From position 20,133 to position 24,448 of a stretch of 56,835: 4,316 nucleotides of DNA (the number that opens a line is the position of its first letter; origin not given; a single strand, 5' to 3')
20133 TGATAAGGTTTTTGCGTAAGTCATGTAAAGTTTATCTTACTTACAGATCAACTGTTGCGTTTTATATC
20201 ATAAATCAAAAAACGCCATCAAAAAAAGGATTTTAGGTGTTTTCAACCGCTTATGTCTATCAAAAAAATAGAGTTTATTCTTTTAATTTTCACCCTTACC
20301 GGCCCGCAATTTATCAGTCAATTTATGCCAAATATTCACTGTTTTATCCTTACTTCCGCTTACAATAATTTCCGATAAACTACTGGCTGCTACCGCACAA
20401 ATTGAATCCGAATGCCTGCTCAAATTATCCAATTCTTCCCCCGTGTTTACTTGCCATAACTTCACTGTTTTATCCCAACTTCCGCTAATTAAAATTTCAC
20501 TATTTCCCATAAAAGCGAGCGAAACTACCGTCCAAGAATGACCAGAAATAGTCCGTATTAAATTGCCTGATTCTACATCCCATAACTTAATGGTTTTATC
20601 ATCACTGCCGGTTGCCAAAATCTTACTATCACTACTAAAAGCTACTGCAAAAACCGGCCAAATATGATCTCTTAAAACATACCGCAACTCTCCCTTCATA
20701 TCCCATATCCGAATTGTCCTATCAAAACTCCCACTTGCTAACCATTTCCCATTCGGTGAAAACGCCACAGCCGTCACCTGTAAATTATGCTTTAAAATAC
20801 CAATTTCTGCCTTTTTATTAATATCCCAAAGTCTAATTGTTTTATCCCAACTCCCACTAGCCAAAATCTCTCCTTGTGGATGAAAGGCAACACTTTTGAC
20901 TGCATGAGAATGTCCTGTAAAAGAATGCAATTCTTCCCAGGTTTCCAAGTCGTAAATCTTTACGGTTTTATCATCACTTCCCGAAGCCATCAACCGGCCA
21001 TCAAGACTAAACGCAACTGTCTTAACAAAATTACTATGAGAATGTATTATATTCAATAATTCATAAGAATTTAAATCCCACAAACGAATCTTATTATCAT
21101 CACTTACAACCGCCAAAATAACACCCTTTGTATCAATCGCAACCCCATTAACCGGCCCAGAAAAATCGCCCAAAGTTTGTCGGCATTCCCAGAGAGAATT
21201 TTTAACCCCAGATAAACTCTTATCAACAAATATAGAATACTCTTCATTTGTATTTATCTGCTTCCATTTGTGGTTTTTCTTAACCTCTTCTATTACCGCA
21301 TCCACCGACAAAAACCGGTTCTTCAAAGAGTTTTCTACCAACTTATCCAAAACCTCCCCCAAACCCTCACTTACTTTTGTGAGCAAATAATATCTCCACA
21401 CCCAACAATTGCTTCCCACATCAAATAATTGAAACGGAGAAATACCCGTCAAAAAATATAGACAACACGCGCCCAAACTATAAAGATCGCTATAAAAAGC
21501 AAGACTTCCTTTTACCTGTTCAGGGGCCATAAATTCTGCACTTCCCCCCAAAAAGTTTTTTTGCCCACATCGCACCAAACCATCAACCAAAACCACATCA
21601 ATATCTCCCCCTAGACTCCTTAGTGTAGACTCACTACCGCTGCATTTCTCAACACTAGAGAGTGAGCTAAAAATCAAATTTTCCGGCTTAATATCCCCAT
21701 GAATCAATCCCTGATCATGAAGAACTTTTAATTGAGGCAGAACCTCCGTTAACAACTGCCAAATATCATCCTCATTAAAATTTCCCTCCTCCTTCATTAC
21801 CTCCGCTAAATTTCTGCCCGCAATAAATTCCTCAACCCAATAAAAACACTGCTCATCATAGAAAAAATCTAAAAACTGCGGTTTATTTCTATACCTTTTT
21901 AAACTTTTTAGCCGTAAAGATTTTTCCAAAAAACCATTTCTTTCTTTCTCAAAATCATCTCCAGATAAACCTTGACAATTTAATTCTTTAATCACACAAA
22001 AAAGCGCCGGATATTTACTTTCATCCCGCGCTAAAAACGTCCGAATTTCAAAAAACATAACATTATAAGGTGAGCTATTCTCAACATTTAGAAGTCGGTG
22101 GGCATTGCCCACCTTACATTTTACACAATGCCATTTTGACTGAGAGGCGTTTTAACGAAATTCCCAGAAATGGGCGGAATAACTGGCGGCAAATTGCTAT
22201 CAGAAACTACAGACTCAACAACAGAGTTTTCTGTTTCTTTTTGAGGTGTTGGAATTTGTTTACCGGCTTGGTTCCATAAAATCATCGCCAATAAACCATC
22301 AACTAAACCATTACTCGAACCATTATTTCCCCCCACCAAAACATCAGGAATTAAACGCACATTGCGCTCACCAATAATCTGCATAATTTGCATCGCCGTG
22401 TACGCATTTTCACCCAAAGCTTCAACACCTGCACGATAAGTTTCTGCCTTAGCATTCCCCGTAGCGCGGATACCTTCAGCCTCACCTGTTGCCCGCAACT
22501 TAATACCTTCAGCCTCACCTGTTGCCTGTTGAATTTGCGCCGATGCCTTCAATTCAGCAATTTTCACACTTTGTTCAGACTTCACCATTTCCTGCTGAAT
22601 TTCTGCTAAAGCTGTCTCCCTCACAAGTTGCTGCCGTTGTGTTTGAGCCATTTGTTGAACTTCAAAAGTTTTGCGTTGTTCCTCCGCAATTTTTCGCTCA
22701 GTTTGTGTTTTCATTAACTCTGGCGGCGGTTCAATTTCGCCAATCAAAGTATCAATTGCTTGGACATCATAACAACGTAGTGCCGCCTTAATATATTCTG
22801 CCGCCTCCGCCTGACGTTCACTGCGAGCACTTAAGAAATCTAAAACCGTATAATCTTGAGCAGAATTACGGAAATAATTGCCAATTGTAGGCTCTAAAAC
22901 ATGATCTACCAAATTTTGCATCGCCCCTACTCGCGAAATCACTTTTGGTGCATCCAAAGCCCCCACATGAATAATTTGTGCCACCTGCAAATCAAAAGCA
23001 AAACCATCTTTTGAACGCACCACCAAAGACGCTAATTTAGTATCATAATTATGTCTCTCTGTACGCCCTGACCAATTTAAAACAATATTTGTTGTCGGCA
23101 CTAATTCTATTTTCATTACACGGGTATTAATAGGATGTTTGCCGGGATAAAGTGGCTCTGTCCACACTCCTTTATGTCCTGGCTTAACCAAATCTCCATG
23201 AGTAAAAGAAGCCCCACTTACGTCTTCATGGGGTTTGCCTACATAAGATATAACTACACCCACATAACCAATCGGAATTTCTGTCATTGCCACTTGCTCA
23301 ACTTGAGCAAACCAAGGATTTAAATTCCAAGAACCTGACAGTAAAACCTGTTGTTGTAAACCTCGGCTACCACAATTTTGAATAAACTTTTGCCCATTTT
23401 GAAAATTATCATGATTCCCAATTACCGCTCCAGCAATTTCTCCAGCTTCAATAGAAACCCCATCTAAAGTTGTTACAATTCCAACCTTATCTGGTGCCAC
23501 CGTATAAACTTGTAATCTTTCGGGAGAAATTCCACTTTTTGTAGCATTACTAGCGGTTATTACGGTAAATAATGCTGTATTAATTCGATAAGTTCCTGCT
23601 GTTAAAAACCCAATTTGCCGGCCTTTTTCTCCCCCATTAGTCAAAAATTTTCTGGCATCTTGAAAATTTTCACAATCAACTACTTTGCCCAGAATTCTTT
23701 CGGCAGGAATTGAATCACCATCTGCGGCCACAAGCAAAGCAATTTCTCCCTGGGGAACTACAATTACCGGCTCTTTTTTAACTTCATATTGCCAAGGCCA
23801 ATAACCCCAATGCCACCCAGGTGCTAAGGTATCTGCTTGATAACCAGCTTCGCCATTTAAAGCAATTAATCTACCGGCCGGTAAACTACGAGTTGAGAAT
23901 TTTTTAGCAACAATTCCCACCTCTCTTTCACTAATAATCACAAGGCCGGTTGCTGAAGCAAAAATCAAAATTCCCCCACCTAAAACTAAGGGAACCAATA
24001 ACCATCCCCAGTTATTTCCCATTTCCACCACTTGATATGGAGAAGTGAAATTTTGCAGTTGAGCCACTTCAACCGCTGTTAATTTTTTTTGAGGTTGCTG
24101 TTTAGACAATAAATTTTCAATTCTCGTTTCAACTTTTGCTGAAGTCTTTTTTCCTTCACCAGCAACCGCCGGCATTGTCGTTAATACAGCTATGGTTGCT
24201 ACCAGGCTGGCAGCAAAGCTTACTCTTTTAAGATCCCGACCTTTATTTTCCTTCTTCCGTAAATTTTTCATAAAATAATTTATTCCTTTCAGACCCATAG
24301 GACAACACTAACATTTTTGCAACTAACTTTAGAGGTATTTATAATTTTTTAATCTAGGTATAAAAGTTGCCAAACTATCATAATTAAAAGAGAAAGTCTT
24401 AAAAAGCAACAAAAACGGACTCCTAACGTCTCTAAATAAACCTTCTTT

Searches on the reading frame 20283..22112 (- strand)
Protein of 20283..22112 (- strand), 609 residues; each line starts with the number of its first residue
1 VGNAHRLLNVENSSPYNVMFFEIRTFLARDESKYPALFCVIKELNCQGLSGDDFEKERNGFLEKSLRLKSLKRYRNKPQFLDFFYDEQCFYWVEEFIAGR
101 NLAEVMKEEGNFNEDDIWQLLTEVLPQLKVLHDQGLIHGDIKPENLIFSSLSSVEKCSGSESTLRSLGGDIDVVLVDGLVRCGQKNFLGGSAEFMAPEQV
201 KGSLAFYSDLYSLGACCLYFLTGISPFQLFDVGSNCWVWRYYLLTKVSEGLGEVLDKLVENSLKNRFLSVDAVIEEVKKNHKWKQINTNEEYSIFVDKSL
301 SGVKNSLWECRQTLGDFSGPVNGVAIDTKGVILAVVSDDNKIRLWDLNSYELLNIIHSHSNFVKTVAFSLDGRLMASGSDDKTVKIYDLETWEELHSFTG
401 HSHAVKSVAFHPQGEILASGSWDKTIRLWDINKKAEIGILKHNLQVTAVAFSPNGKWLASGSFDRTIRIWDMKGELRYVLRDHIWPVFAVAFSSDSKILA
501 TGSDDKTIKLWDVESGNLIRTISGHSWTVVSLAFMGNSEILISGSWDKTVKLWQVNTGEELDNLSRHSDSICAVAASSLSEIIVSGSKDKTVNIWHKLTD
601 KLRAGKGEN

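Call 16: search_protein_families(library=pfam, proteins=[window:20283-22112:-], max_evalue=0.001)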
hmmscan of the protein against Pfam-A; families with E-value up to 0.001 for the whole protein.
window:20283-22112:- (609 aa): 53 families (the best 25 are shown)
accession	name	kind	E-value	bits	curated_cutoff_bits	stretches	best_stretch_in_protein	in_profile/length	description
PF25174.1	Beta-prop_THOC3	-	2.2e-82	276.6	305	2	359-599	1-244/272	THOC3 beta-propeller domain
PF00400.38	WD40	-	5.4e-72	235.6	27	7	393-430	2-39/39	WD domain, G-beta repeat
PF25173.1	Beta-prop_WDR3_1st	-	3.5e-63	213.1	154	2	441-596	27-183/184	WDR3 first beta-propeller domain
PF25175.1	Beta-prop_WDR5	-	1.5e-54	185.8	250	2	441-597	8-165/296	WDR5 beta-propeller domain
PF24814.1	WD40_Prp19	-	4.5e-54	183.8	320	2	309-473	40-207/281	Prp19 WD40 domain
PF24807.1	WD40_CDC20-Fz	-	2.9e-49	168.4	200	3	441-595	133-292/292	CDC20/Fizzy WD40 domain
PF24817.1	WD40_WDHD1_1st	-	2.6e-48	165.1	109.9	3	325-437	51-163/291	WDHD1 first WD40 domain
PF25172.1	Beta-prop_WDR3_2nd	-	1.1e-47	163.2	140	2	482-600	173-291/293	WDR3 second beta-propeller domain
PF25168.1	Beta-prop_WDR36-Utp21_2nd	-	9.7e-40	137.3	84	3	318-460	157-298/335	WDR36/Utp21 second beta-propeller domain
PF25391.1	WD40_Gbeta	-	2.8e-39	135.5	150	3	378-505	160-291/340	G protein beta WD-40 repeat protein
PF23414.1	Beta-prop_EML_2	-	1.8e-37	129.6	90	2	407-566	3-164/266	Echinoderm microtubule-associated protein second beta-propeller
PF25047.1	Beta-prop_TEP1_2nd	-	4.2e-37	128.1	89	3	478-597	84-204/255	TEP-1 second beta-propeller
PF24105.1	Beta-prop_CAF1B_HIR1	-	3e-33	115.8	80.5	3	390-474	118-203/383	CAF1B/HIR1 beta-propeller domain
PF24796.1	WDR55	-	2.4e-31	109.3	200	2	443-596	7-165/296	WDR55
PF24805.1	EIF3I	-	3e-30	105.9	200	3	356-458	6-108/324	EIF3I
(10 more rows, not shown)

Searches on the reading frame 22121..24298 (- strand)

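Call 16: search_protein_families(library=pfam, proteins=[window:22121-24298:-], max_evalue=0.001)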
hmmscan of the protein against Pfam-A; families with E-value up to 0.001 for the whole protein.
window:22121-24298:- (725 aa): 1 family
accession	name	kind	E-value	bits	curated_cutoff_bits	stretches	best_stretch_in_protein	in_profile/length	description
PF01145.31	Band_7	-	8.2e-26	91.6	23.6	1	340-556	2-174/176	SPFH domain / Band 7 family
